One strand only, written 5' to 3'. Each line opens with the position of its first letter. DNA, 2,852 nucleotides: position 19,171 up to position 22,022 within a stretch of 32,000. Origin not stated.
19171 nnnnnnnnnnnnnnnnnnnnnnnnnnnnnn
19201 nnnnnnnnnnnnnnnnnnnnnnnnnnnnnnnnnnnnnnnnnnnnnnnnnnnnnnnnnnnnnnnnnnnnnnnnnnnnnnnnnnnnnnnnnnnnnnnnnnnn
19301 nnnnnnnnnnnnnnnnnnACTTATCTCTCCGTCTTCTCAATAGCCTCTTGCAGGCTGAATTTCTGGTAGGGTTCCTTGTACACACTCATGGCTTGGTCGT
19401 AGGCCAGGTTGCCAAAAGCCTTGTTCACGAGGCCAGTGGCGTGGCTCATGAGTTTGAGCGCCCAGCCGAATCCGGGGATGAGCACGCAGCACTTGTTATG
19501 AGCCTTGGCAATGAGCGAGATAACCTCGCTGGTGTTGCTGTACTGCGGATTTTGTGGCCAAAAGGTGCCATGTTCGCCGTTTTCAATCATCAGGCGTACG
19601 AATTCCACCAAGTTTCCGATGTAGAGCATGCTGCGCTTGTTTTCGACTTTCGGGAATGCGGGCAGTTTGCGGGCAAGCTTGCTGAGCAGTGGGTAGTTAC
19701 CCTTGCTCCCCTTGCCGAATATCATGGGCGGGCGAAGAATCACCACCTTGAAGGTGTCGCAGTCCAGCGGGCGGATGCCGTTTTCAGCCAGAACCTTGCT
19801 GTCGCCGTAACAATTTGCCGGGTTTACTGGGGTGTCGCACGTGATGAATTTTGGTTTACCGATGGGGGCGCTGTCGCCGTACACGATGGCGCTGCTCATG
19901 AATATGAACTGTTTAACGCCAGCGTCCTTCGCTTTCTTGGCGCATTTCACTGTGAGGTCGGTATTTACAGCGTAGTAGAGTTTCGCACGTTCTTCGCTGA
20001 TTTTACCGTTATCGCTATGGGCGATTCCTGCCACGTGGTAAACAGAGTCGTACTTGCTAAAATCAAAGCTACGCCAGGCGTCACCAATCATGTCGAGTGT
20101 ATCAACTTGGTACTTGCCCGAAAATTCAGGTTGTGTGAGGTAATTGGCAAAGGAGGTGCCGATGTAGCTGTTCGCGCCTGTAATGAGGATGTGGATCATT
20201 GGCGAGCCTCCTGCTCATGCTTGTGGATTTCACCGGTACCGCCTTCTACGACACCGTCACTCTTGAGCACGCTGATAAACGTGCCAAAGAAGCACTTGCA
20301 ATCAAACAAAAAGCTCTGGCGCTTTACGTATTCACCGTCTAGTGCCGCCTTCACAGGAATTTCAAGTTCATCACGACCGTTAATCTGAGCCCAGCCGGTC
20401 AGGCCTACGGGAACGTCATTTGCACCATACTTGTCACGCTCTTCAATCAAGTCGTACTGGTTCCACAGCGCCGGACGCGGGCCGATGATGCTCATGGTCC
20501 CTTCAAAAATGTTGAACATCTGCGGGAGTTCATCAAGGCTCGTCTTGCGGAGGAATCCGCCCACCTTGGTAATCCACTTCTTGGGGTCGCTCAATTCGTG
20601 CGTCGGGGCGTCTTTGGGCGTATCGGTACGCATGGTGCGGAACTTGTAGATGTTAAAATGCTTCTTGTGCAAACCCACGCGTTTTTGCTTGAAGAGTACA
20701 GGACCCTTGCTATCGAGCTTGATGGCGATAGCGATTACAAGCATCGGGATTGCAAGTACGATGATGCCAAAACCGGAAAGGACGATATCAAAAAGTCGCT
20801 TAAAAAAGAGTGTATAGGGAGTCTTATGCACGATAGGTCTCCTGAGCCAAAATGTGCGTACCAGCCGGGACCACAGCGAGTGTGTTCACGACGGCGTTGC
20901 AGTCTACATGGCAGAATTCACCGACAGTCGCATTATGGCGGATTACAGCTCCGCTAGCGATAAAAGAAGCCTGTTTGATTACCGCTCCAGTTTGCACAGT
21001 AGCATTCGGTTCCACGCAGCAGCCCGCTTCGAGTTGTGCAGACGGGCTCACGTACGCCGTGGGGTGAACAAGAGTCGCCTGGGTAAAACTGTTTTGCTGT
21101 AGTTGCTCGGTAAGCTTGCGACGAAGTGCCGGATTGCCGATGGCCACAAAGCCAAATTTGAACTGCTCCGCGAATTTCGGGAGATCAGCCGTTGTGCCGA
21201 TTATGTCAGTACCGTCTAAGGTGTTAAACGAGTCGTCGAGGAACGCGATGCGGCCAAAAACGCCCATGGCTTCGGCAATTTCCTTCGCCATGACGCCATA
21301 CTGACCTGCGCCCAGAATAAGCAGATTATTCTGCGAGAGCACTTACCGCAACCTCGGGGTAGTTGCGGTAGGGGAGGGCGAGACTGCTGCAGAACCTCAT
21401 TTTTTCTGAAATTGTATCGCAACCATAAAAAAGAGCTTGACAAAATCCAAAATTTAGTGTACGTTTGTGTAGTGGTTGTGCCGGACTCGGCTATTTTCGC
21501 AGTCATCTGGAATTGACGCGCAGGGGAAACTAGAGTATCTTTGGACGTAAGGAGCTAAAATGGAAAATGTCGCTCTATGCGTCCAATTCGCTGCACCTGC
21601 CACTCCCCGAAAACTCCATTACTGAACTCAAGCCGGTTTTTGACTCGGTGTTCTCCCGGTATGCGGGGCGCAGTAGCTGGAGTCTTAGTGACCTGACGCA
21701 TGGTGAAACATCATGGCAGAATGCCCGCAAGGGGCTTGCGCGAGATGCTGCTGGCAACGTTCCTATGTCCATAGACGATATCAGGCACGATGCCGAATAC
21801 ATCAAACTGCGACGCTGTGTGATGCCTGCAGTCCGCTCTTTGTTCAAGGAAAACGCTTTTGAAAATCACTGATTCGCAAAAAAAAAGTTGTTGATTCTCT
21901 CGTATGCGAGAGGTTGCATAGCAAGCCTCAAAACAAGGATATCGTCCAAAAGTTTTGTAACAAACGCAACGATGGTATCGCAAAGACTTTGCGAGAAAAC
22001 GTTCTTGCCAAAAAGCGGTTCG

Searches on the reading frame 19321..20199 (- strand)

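Call 5: search_protein_families(library=pfam, proteins=[window:19321-20199:-], max_evalue=0.01)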
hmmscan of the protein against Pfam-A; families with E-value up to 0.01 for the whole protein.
window:19321-20199:- (292 aa): 7 families
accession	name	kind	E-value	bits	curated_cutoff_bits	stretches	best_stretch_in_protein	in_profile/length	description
PF01370.27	Epimerase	-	3.7e-22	79.3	20.9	1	4-211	1-234/240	NAD dependent epimerase/dehydratase family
PF04321.23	RmlD_sub_bind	-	1.4e-12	47.7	27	1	3-176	2-167/287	RmlD substrate binding domain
PF01073.25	3Beta_HSD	-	1.5e-10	41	22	1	51-199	68-223/280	3-beta hydroxysteroid dehydrogenase/isomerase family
PF16363.11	GDP_Man_Dehyd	-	7.2e-09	36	27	1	47-140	73-162/332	GDP-mannose 4,6 dehydratase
PF07993.18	NAD_binding_4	-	3.4e-08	33.4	20.1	1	47-168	86-215/258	Male sterility protein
PF13460.12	NAD_binding_10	-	0.0015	18.9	27.2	1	51-172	62-157/184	NAD(P)H-binding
PF02719.21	Polysacc_synt_2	-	0.0048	16.6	20.2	0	50-141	78-148/293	Polysaccharide biosynthesis protein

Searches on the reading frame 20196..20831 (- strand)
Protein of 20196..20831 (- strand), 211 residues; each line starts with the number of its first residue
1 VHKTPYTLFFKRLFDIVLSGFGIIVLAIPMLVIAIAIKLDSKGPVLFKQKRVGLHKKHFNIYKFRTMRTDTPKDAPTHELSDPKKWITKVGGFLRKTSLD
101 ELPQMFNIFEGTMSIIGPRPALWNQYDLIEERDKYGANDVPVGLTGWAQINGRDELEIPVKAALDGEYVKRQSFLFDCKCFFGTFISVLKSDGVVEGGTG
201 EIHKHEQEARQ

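Call 5: search_protein_families(library=pfam, proteins=[window:20196-20831:-], max_evalue=0.01)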
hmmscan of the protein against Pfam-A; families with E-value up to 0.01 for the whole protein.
window:20196-20831:- (211 aa): 1 family
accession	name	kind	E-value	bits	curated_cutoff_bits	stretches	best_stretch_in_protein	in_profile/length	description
PF02397.22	Bac_transf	-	4.9e-60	202.6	27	1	11-190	1-179/179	Bacterial sugar transferase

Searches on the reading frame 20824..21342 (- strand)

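Call 5: search_protein_families(library=pfam, proteins=[window:20824-21342:-], max_evalue=0.01)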
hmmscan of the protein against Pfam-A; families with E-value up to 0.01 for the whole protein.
window:20824-21342:- (172 aa): 4 families
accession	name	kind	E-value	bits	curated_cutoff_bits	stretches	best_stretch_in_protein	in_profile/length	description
PF17836.7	PglD_N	-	5.6e-15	56.1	23.4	1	6-81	1-78/78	PglD N-terminal domain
PF00132.30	Hexapep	-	7.1e-10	38.6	27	1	119-153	1-35/36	Bacterial transferase hexapeptide (six repeats)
PF25084.1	LbH_EIF2B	-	0.0022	18.4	54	1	96-148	4-55/105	EIF2B subunit epsilon LbH domain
PF09285.17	Elong-fact-P_C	-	0.009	16.1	25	0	113-143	23-53/56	Elongation factor P, C-terminal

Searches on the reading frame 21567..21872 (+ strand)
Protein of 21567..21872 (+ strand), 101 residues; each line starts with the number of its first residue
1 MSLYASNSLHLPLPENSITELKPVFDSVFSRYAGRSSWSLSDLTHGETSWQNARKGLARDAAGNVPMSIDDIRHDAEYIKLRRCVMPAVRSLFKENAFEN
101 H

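Call 5: search_protein_families(library=pfam, proteins=[window:21567-21872:+], max_evalue=0.01)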
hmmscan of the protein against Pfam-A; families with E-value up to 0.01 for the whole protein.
window:21567-21872:+ (101 aa): 0 families

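Call 6: search_protein_families(library=padloc, proteins=[window:21567-21872:+], max_evalue=0.01)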
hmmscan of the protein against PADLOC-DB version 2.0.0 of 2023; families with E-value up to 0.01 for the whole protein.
window:21567-21872:+ (101 aa): 0 families

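Call 7: search_protein_families(library=ncbifam, proteins=[window:21567-21872:+], max_evalue=0.01)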
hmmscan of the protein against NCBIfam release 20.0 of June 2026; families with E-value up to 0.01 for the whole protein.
window:21567-21872:+ (101 aa): 0 families

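Call 83: search_protein_families(library=pfam, proteins=[window:21567-21872:+], max_evalue=1)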
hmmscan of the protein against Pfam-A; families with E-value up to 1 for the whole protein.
window:21567-21872:+ (101 aa): 1 family
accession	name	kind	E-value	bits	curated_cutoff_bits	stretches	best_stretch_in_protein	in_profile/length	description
PF13274.11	SocA_Panacea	-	0.012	16.9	25.7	1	22-51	84-113/113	Antitoxin SocA-like, Panacea domain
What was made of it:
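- Checked: 'Toxin-antitoxin debris' rests on one sub-threshold match: ORF 21567..21872 to the C-terminus of SocA_Panacea, E 0.012 (call 83).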
